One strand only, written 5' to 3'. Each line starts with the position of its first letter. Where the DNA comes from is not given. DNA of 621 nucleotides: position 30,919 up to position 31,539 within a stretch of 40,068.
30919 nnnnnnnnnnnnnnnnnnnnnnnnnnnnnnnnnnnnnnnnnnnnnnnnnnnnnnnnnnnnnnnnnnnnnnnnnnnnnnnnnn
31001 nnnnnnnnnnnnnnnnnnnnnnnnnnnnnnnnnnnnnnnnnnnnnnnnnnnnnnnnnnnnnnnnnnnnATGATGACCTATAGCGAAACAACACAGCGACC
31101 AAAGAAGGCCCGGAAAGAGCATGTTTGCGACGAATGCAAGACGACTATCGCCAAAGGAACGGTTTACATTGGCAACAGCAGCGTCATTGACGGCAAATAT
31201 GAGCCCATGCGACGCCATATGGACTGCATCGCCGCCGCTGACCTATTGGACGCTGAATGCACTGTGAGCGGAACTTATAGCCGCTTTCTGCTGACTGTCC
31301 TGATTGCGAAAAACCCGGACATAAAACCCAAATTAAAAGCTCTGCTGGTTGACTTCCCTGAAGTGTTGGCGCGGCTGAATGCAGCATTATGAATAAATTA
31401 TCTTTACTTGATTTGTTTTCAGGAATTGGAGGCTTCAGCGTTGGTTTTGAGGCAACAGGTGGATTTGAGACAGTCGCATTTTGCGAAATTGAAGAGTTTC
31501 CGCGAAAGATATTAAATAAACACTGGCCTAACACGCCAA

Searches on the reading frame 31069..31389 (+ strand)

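Call 65: search_protein_families(library=phrogs, proteins=[window:31069-31389:+], max_evalue=0.001)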
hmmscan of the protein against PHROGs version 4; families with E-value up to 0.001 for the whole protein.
window:31069-31389:+ (107 aa): 3 families
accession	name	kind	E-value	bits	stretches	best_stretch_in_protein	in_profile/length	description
phrog_7314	-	unknown function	4.2e-07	31.2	1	10-61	7-58/134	-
phrog_19515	-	unknown function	1.9e-06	29.3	1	5-57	24-76/117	-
phrog_28814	-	unknown function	0.00081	20.5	1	10-64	8-62/134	-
